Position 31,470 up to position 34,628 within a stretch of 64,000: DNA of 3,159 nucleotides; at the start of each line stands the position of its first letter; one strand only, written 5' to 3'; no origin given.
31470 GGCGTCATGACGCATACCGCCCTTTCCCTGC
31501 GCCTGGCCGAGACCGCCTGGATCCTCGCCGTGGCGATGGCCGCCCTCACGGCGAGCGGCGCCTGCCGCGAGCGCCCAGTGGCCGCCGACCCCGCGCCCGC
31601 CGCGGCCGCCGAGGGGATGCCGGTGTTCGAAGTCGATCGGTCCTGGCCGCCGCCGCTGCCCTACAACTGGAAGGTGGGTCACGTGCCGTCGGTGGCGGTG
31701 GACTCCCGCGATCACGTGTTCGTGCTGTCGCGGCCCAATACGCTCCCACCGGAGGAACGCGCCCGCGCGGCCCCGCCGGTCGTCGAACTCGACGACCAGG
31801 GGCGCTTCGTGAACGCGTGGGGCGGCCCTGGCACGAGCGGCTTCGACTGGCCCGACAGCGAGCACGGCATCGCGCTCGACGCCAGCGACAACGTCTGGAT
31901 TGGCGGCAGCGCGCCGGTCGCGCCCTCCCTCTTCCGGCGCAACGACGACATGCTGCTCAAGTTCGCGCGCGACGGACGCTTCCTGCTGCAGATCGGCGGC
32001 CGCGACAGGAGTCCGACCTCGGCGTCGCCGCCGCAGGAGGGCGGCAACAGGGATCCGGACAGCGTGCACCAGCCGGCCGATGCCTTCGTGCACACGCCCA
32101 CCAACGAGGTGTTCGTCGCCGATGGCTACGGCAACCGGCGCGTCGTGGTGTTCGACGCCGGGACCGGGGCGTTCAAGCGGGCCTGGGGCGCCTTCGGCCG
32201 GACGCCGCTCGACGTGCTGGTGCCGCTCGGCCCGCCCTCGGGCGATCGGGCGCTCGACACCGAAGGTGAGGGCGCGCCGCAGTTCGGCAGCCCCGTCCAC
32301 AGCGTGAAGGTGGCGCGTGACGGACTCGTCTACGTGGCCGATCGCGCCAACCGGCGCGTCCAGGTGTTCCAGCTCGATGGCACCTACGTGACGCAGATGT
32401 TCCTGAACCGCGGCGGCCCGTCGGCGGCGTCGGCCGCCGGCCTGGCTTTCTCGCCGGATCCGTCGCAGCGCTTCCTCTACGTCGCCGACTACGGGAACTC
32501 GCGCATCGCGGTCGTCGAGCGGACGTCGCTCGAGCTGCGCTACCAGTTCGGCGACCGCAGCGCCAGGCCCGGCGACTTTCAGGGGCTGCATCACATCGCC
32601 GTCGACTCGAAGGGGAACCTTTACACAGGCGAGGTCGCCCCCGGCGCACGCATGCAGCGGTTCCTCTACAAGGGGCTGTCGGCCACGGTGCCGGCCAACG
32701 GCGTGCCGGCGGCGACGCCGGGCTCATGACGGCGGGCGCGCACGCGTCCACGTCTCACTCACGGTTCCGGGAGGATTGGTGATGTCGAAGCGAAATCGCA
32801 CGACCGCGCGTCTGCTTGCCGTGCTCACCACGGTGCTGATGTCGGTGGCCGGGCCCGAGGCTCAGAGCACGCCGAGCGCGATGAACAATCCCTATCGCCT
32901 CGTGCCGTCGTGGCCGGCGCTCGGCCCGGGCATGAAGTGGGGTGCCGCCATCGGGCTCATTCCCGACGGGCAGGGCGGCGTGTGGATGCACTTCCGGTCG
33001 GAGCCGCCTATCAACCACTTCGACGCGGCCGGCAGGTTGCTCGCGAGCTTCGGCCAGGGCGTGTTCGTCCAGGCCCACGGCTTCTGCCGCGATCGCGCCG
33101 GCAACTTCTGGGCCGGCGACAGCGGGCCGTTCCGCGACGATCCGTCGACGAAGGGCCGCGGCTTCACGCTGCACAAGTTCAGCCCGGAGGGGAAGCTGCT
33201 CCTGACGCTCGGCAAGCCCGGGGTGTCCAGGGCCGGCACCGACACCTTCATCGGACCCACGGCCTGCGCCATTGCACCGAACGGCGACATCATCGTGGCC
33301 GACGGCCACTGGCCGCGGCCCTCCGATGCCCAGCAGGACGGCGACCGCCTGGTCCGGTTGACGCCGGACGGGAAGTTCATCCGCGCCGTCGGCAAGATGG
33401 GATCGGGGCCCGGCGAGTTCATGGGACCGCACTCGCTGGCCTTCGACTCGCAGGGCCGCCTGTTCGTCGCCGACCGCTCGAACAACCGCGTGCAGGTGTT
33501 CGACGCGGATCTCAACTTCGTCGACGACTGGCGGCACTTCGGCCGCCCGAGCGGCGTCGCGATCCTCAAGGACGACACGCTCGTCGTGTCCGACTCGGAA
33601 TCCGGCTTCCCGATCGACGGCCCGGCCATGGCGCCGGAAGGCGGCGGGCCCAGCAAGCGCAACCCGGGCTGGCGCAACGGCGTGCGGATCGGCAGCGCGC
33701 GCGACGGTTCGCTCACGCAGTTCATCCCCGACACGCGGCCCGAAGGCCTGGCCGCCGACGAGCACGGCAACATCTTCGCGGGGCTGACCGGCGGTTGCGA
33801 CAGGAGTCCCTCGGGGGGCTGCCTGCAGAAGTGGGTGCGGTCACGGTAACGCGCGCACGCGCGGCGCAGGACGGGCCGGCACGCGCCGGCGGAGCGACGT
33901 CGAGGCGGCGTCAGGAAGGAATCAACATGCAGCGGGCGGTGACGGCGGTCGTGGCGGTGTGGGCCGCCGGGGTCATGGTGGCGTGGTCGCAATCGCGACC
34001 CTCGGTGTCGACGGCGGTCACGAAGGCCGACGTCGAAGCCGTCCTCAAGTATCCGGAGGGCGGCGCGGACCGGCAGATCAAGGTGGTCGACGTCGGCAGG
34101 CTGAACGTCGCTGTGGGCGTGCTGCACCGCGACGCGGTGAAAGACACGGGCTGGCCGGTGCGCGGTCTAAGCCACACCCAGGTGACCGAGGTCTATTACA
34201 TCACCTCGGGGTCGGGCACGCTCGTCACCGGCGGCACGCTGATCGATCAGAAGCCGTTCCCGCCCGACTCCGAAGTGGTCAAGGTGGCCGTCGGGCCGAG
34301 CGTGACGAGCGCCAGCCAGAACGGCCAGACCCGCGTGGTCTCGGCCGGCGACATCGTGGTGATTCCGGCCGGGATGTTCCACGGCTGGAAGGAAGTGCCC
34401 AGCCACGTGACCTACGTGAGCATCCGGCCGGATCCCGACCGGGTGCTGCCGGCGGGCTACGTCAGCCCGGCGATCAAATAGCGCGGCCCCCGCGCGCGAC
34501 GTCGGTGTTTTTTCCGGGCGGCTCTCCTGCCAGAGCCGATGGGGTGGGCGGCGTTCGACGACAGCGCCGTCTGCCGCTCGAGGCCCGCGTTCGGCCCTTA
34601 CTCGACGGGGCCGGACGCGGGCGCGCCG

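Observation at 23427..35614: Sensor-controlled TonB-receptor locus whose cargo genes are all exported cupin / NHL-propeller / amidohydrolase proteins: a PUL-like system with no recognisable substrate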

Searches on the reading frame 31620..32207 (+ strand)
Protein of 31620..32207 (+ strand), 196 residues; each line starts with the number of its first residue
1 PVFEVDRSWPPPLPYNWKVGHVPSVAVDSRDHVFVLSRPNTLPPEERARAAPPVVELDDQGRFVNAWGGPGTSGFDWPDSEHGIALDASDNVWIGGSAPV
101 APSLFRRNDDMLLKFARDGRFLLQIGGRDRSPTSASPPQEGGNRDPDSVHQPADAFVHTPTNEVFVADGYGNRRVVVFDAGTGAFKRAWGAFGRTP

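Call 30: search_solved_structures(query=window:31620-32207:+, max_evalue=0.01, show_alignments=2)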
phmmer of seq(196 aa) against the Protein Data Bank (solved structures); distinct sequences matched with E-value up to 0.01: 3.
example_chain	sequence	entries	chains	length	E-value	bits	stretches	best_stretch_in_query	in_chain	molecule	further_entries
3fvz_A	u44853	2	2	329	0.00013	25.1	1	144-191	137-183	Peptidyl-glycine alpha-amidating monooxygenase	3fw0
6d69_A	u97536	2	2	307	0.00023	24.3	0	143-194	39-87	NHL Repeat Region of D. melanogaster Thin | Thin, isoform D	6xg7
5wm0_A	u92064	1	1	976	0.0015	21.7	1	144-191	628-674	Peptidyl-glycine alpha-amidating monooxygenase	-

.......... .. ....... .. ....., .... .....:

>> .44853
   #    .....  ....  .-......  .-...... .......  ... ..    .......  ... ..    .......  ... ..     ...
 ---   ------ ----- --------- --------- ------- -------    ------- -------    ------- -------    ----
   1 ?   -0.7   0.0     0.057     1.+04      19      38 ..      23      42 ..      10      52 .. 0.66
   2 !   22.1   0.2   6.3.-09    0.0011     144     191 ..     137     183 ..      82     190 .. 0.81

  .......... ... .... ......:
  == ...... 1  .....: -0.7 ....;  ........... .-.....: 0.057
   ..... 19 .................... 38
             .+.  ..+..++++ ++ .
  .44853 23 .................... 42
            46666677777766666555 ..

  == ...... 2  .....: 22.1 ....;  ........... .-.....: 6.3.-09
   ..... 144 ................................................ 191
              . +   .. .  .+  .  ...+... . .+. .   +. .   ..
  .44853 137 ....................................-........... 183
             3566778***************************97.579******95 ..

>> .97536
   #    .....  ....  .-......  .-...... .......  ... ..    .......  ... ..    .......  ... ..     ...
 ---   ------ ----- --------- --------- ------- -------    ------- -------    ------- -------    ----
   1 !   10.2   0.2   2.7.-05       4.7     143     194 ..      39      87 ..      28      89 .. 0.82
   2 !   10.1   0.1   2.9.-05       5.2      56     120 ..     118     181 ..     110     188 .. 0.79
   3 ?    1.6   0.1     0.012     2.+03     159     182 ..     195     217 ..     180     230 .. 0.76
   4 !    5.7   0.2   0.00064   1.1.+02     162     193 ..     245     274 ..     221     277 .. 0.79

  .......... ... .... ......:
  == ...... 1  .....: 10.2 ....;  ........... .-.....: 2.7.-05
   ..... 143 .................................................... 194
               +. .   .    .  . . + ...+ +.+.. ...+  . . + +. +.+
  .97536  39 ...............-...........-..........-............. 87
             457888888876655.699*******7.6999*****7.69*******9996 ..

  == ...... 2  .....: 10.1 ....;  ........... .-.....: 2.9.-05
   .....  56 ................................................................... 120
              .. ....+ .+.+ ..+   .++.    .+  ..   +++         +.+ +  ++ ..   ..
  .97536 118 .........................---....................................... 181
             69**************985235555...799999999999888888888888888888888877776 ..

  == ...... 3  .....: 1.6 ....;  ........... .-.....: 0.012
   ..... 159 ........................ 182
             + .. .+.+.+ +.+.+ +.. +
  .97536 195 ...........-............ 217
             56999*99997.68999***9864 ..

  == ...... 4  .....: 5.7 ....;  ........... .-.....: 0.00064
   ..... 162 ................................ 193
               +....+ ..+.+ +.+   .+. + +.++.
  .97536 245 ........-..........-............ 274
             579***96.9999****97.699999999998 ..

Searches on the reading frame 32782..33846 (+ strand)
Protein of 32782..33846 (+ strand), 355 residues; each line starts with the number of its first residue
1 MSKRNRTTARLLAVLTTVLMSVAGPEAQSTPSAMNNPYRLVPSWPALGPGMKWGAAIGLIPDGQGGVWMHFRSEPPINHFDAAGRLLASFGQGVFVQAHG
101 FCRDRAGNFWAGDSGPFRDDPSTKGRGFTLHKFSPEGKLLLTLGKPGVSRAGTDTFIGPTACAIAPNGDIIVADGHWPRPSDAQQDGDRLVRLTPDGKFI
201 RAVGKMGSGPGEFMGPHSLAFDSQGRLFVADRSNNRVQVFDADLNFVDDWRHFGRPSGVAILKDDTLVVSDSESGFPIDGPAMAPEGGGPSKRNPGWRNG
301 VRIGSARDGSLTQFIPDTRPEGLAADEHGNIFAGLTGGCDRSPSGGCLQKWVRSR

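Call 4: search_protein_families(library=pfam, proteins=[window:32782-33846:+], max_evalue=0.01)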
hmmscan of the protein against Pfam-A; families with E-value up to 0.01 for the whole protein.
window:32782-33846:+ (355 aa): 6 families
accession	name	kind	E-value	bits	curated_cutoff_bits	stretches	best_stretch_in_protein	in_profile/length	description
PF01436.27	NHL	-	2.1e-21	75.2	20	2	213-240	1-28/28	NHL repeat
PF17170.10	DUF5128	-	7e-08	32.4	22.9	1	196-251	72-129/321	6-bladed beta-propeller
PF07494.17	Reg_prop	-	0.00023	21.4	20.4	0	99-113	8-22/24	Two component regulator propeller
PF20067.5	SSL_N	-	0.00027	21.2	18.9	0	318-338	21-41/46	Strictosidine synthase-like, N-terminal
PF08450.18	SGL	-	0.00029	21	26.3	0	103-249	93-219/246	SMP-30/Gluconolactonase/LRE-like region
PF06739.17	SBBP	-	0.004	17.5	20.5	0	318-332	13-27/38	Beta-propeller repeat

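Call 5: search_protein_families(library=ncbifam, proteins=[window:32782-33846:+], max_evalue=0.01)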
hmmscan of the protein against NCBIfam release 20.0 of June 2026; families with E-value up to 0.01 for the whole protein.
window:32782-33846:+ (355 aa): 2 families
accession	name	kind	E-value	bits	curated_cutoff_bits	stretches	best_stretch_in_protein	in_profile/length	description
NF035926.1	scyF_NHL_VPEP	equivalog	7.4e-17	61.5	350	1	77-250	126-283/376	scytonemin biosynthesis PEP-CTERM protein ScyF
NF047780.1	LIC12708_fam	subfamily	0.0053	15.7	150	0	158-240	121-208/391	LIC_12708 family protein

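Call 17: search_solved_structures(query=window:32782-33846:+, max_evalue=0.1)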
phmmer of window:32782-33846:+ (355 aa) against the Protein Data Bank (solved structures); distinct sequences matched with E-value up to 0.1: 48.
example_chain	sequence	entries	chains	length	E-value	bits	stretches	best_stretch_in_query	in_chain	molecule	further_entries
6d69_A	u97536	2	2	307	1.3e-42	149.5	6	193-254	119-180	NHL Repeat Region of D. melanogaster Thin | Thin, isoform D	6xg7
8j72_A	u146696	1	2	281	1.4e-36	129.7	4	188-271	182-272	E3 ubiquitin-protein ligase TRIM71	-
6fpt_A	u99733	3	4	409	6.7e-36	127.5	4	188-271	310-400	E3 ubiquitin-protein ligase TRIM71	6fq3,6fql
7qrx_A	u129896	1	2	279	2.3e-35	125.7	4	188-271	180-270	E3 ubiquitin-protein ligase TRIM71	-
9jur_A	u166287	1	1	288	2.5e-35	125.6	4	188-271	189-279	E3 ubiquitin-protein ligase TRIM71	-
7b2r_A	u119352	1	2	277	4.5e-24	88.5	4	196-273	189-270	Tripartite motif-containing protein 2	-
7qrv_A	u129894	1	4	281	4.5e-24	88.5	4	196-273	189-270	Tripartite motif-containing protein 2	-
7b96_A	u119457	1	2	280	4.7e-24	88.5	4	196-273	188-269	Isoform 2 of Tripartite motif-containing protein 2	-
7qrw_A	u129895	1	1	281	2.3e-23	86.2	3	195-272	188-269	Isoform 4 of Tripartite motif-containing protein 3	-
6rej_A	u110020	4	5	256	3.7e-15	59.2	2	215-272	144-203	Pizza6-SH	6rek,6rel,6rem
6ren_A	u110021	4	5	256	5.6e-15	58.6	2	215-272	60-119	3fPizza6-SH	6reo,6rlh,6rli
7zph_A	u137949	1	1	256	5.6e-15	58.6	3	215-272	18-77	Pizza6-TNK-RSH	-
3wwa_A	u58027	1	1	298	7e-15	58.3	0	215-272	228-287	Pizza7H protein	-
3fvz_A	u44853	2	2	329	1.1e-14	57.7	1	85-254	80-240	Peptidyl-glycine alpha-amidating monooxygenase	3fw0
6f0t_A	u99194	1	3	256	3.7e-14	55.9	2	216-272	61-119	Pizza6-SFW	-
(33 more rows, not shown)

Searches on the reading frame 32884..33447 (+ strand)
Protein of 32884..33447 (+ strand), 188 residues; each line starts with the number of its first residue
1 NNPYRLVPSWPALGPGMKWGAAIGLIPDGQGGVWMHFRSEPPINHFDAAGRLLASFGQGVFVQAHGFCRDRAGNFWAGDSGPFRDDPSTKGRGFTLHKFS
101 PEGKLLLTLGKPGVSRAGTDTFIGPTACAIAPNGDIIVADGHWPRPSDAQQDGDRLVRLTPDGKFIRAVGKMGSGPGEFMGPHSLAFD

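Call 29: search_solved_structures(query=window:32884-33447:+, max_evalue=0.01, show_alignments=2)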
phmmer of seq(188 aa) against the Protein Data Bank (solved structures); distinct sequences matched with E-value up to 0.01: 11.
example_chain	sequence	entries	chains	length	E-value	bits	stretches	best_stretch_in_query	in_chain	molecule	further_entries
6d69_A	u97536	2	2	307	9e-11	45.1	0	99-186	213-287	NHL Repeat Region of D. melanogaster Thin | Thin, isoform D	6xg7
7b2r_A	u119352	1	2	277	1.5e-09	41.1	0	95-141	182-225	Tripartite motif-containing protein 2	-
7b96_A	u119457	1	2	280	2.3e-09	40.5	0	95-141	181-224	Isoform 2 of Tripartite motif-containing protein 2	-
7qrv_A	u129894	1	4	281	2.4e-09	40.5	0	95-141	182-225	Tripartite motif-containing protein 2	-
3fvz_A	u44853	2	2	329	8e-09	38.8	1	51-187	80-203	Peptidyl-glycine alpha-amidating monooxygenase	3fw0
7qrw_A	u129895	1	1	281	2.7e-08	37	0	96-188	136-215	Isoform 4 of Tripartite motif-containing protein 3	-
5wm0_A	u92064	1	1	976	1.6e-07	34.5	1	51-187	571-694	Peptidyl-glycine alpha-amidating monooxygenase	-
8j72_A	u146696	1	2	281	3.4e-07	33.4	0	153-188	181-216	E3 ubiquitin-protein ligase TRIM71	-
7qrx_A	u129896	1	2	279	4.9e-07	32.9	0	125-188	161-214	E3 ubiquitin-protein ligase TRIM71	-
9jur_A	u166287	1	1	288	6e-07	32.6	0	129-188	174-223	E3 ubiquitin-protein ligase TRIM71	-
6fpt_A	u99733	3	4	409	3.8e-06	30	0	123-188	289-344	E3 ubiquitin-protein ligase TRIM71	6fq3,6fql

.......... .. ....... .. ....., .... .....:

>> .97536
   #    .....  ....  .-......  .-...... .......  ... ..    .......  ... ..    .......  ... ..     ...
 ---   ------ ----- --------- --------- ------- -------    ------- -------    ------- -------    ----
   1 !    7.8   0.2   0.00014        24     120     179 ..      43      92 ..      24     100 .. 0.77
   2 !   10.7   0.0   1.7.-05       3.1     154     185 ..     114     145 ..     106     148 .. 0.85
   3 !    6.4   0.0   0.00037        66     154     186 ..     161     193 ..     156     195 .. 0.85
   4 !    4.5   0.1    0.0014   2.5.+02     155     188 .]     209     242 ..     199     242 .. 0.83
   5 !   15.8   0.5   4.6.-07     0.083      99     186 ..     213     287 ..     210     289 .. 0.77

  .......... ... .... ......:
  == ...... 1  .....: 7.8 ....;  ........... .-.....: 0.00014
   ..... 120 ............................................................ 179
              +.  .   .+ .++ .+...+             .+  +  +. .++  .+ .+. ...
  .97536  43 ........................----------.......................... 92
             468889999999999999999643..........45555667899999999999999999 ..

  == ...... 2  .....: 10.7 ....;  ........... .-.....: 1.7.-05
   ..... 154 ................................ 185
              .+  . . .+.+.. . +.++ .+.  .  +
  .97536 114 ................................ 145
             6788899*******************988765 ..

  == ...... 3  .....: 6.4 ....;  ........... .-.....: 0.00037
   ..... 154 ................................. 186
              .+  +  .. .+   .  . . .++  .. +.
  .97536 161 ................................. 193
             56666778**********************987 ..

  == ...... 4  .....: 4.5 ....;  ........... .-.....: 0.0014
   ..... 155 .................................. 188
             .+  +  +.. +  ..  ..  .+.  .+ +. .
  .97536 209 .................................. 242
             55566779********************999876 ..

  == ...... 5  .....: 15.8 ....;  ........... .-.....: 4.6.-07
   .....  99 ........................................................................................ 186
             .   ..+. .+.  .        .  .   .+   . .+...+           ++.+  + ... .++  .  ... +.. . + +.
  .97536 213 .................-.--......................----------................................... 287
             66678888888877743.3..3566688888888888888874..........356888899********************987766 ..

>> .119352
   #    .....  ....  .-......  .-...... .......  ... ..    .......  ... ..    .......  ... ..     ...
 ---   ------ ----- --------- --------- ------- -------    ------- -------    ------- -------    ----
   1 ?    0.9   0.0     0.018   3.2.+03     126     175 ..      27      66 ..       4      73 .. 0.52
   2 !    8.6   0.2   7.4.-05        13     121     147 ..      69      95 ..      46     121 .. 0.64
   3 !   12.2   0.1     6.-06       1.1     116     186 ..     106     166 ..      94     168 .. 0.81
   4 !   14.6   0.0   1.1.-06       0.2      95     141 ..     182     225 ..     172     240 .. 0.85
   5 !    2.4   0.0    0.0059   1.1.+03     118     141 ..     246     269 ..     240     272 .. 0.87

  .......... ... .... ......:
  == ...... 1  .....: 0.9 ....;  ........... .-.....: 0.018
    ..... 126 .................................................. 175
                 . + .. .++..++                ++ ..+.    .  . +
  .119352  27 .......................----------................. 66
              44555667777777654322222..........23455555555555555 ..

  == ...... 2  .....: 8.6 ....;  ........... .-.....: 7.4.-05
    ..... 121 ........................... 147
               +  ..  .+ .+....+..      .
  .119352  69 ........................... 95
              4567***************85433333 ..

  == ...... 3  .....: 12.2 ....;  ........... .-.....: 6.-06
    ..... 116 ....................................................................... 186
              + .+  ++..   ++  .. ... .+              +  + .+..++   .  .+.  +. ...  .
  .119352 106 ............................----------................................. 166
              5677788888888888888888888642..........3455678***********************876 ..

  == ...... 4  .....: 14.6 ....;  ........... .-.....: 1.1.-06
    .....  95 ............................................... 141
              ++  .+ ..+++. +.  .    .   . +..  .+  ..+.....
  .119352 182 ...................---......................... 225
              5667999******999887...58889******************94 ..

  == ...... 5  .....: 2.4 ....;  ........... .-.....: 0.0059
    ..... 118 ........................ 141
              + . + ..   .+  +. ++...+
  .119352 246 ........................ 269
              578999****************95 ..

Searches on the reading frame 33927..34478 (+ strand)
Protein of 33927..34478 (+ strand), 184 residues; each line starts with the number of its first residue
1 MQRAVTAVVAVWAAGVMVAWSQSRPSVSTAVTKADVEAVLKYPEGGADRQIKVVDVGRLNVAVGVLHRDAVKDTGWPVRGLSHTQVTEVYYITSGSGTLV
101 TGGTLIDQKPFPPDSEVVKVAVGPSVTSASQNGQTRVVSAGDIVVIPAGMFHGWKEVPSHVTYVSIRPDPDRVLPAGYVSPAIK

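Call 4: search_protein_families(library=pfam, proteins=[window:33927-34478:+], max_evalue=0.01)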
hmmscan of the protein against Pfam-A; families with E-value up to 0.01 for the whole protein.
window:33927-34478:+ (184 aa): 4 families
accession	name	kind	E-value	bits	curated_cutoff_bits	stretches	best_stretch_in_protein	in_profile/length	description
PF07883.17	Cupin_2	-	2.4e-06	27.6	27.2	1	131-155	33-57/70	Cupin domain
PF05899.18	Cupin_3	-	0.00024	21.1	23.5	1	128-154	38-64/74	EutQ-like cupin domain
PF00190.28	Cupin_1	-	0.0006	19.8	22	1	83-164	51-111/151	Cupin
PF02311.25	AraC_binding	-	0.0077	16.4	21.1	0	132-173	39-81/135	AraC-like ligand binding domain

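Call 5: search_protein_families(library=ncbifam, proteins=[window:33927-34478:+], max_evalue=0.01)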
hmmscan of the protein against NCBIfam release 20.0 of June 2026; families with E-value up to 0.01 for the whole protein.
window:33927-34478:+ (184 aa): 0 families
